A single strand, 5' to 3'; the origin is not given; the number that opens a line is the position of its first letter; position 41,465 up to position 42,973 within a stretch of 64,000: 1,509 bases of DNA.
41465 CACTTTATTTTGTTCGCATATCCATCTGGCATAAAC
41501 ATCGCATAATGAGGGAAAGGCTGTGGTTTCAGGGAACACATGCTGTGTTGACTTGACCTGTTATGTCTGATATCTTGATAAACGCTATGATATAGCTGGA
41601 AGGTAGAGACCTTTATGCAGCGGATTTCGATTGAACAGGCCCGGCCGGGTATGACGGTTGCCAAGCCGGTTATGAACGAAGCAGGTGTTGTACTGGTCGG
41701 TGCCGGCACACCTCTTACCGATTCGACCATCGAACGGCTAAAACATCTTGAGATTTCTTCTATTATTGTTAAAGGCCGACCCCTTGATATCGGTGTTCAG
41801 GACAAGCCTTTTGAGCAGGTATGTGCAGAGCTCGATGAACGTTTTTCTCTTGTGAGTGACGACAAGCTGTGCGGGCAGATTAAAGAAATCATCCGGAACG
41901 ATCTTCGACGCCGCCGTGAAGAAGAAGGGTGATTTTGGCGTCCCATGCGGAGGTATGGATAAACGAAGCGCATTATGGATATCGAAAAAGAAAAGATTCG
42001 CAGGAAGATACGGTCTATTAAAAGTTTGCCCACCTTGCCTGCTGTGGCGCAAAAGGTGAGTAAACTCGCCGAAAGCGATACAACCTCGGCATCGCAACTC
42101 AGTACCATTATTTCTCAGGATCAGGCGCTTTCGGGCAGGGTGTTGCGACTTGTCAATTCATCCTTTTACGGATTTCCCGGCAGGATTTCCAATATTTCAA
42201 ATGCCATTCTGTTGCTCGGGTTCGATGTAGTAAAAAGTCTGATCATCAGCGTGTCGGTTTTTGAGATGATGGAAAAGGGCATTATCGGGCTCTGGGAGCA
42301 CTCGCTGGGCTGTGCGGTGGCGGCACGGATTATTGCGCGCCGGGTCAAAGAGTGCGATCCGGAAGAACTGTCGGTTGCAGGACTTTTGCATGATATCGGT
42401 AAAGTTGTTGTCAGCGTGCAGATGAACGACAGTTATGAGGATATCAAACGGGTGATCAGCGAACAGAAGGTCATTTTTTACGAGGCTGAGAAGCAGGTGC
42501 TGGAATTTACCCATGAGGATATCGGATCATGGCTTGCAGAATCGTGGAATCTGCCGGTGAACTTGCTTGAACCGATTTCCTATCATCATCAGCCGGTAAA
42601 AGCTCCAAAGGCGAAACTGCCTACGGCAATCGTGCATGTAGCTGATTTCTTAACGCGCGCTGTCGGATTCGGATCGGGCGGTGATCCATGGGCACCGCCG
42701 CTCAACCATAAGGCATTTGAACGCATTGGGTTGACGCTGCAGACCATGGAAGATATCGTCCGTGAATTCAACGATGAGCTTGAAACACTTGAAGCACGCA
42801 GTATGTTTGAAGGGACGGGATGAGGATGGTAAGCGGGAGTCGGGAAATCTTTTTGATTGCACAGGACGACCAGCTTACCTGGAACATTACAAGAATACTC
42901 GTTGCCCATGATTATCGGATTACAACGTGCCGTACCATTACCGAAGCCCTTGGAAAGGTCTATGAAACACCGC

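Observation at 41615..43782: Translationally coupled c-di-GMP module: DUF3391-like mini-protein, HDOD protein and pseudo-receiver GGDDF cyclase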

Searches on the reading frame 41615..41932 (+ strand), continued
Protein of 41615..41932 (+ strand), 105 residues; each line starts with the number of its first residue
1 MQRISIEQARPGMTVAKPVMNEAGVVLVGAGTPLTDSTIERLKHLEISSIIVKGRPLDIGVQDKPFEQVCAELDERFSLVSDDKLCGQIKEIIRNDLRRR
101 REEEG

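Call 68: find_encoding_contigs(protein=P0361, flank=4000, max_places=1)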
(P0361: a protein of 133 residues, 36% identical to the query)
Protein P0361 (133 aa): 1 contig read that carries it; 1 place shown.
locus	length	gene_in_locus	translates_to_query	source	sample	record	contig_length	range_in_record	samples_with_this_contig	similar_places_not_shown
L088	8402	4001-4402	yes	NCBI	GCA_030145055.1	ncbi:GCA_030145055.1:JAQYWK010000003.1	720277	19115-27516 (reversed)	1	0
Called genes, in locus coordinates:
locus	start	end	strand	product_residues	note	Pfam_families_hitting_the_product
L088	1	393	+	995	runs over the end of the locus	PF01627:Hpt, PF02895:H-kinase_dim, PF02518:HATPase_c, PF01584:CheW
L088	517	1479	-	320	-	-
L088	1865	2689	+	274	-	PF07719:TPR_2 (faint), PF13181:TPR_8 (faint), PF00515:TPR_1 (faint), PF13525:YfiO (weak), PF13174:TPR_6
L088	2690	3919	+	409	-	PF02481:DNA_processg_A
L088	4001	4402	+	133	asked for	-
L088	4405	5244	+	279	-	PF08668:HDOD, PF01966:HD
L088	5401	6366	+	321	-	PF00990:GGDEF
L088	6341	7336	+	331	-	PF02899:Phage_int_SAM_1, PF13102:Phage_int_SAM_5 (weak), PF13495:Phage_int_SAM_4, PF00589:Phage_integrase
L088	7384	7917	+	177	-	-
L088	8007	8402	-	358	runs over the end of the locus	PF03060:NMO, PF01070:FMN_dh (weak), PF00478:IMPDH (weak), PF01180:DHO_dh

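Call 77: search_protein_families(library=padloc, proteins=[window:41615-41932:+], max_evalue=0.01)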
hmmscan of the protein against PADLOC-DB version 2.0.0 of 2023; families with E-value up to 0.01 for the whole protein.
window:41615-41932:+ (105 aa): 0 families

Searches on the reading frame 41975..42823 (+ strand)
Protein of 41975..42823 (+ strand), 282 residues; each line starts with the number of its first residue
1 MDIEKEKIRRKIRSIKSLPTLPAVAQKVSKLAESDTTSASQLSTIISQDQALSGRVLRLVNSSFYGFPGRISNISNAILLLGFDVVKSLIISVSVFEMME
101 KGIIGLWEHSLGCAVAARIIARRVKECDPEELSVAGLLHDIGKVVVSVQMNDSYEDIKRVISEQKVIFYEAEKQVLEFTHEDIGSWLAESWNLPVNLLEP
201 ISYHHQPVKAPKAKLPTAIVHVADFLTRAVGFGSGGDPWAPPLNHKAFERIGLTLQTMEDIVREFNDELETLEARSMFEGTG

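Call 3: search_protein_families(library=pfam, proteins=[window:41975-42823:+], max_evalue=1)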
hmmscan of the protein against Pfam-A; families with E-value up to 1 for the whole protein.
window:41975-42823:+ (282 aa): 5 families
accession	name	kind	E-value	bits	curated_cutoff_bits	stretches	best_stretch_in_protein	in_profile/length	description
PF08668.18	HDOD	-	2e-62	210.6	22.9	1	18-207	1-196/196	HDOD domain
PF01966.28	HD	-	1.4e-12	48.4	22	1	107-227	2-114/116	HD domain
PF18019.7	Cas3_HD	-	0.0063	17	23.1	1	107-213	30-138/207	Cas3, HD domain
PF12917.13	YfbR-like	-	0.11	12.6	25.9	1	107-180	27-101/182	5'-deoxynucleotidase YfbR-like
PF23219.2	LAMB1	-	0.2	11.8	26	0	123-168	72-117/155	LAMB1-4 helical domain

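Call 4: search_protein_families(library=ncbifam, proteins=[window:41975-42823:+], max_evalue=1)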
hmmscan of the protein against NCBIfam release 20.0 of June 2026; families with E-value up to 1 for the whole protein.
window:41975-42823:+ (282 aa): 16 families
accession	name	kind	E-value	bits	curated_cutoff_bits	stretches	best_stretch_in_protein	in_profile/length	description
TIGR00277.1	HDIG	domain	1.4e-07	31.3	27.6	1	106-206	5-83/84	HDIG domain-containing metalloprotein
TIGR03319.1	RNase_Y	equivalog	9.3e-06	24.4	454.35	2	107-152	331-374/514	ribonuclease Y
TIGR01596.1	cas3_HD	equivalog_domain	0.00013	22.1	43.45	1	106-240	1-114/178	CRISPR-associated endonuclease Cas3''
NF005519.0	PRK07152.1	equivalog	0.00026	20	315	1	102-228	196-308/361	nicotinate-nucleotide adenylyltransferase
TIGR00488.1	TIGR00488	equivalog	0.00039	20.3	70.15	1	108-226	11-120/173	bis(5'-nucleosyl)-tetraphosphatase (symmetrical) YqeK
TIGR03276.1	Phn-HD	hypoth_equivalog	0.0043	16.6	214.6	1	108-152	28-66/179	phosphonate degradation HD-domain oxygenase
NF009347.0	PRK12705.1-4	equivalog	0.011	14.4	579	1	105-147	284-325/473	hypothetical protein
TIGR02578.2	cas_TM1811_Csm1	equivalog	0.02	13.6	170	1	130-226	2-75/753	type III-A CRISPR-associated protein Cas10/Csm1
NF009344.0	PRK12705.1-1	equivalog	0.022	13.4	831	0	176-227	430-479/572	hypothetical protein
NF007655.0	PRK10325.1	equivalog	0.047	13.5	348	0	244-268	116-140/197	nucleotide exchange factor GrpE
NF002829.0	PRK03007.1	equivalog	0.074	11.9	385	1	109-142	70-102/425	deoxyguanosinetriphosphate triphosphohydrolase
NF041494.1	MobH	equivalog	0.088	11.7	200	1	134-153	106-125/340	MobH family relaxase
NF045665.1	NTPtran_DVU1551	equivalog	0.091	11.8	315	1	106-143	218-259/359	DVU_1551 family NTP transferase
NF053512.1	nitric_RR_NosR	exception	0.11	11.4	400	1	117-152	203-240/422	response regulator c-di-GMP phosphodiesterase, NosR family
TIGR00295.1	TIGR00295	hypoth_equivalog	0.13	12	172.35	1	107-146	15-58/164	TIGR00295 family protein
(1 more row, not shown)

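Call 44: search_solved_structures(query=window:41975-42823:+, show_alignments=2, max_evalue=0.001)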
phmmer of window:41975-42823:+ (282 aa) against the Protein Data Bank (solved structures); distinct sequences matched with E-value up to 0.001: 8.
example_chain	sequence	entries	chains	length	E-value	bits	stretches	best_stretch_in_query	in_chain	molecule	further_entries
3hc1_A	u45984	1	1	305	2.1e-32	115.6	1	10-232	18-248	uncharacterized HDOD domain protein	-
9qzk_A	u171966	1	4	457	7.1e-21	77.9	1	7-265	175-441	HDOD domain-containing protein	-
3m1t_A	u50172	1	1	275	5.2e-19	71.8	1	12-216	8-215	Putative phosphohydrolase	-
3p3q_A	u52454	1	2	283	7.7e-18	67.9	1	17-205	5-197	MmoQ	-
3ljx_A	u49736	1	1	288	3e-17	66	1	16-204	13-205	MmoQ Response regulator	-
3mem_A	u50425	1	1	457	5.2e-15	58.6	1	7-237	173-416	Putative signal transduction protein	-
3i7a_A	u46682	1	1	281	5.8e-12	48.7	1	17-149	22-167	Putative metal-dependent phosphohydrolase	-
1vqr_A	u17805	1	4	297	2.4e-10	43.4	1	12-222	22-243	hypothetical protein Cj0248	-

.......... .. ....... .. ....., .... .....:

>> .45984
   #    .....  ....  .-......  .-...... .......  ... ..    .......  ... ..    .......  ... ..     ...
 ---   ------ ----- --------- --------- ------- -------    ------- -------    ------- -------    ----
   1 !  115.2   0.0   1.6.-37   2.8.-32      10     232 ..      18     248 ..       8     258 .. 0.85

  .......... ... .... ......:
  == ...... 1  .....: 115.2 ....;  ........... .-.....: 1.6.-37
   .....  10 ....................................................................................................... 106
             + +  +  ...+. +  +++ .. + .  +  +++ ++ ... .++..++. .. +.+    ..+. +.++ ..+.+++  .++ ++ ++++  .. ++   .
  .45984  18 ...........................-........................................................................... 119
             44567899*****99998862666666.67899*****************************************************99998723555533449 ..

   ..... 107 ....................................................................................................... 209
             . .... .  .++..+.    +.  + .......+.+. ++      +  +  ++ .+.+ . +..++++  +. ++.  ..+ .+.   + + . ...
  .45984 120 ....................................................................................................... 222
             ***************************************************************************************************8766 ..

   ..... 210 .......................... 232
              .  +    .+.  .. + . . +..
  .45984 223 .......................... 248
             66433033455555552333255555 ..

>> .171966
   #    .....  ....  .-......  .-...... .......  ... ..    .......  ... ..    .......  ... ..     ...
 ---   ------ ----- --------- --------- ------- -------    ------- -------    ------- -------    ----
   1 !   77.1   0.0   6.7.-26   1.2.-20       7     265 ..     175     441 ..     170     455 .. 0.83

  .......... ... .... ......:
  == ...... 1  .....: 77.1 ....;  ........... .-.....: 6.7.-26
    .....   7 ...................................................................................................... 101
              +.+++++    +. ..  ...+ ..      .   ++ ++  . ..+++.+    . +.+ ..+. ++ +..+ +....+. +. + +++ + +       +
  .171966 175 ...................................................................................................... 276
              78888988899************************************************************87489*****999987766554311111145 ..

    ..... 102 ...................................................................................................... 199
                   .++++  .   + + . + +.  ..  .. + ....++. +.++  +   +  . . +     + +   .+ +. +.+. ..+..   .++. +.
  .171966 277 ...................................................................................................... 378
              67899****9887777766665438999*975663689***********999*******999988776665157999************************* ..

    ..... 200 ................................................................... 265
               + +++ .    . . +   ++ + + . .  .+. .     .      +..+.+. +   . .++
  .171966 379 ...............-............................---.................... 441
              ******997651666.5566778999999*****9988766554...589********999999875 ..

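Call 77: search_protein_families(library=padloc, proteins=[window:41975-42823:+], max_evalue=0.01)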
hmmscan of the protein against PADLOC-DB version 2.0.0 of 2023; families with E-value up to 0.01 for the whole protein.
window:41975-42823:+ (282 aa): 4 families
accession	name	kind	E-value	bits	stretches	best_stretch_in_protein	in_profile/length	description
PDLC01254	Cas3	-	2.5e-06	25.8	1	106-211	9-94/164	CAS-I; effector_G3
PDLC00940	Cas3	-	3.4e-05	22.1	1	106-240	1-114/178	CRISPR-associated endonuclease Cas3-HD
PDLC01765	Cas3c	-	0.0011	15.9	1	106-210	23-97/612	-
PDLC01293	Cas10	-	0.006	13.5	1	133-224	2-69/577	CAS-III; effector_LS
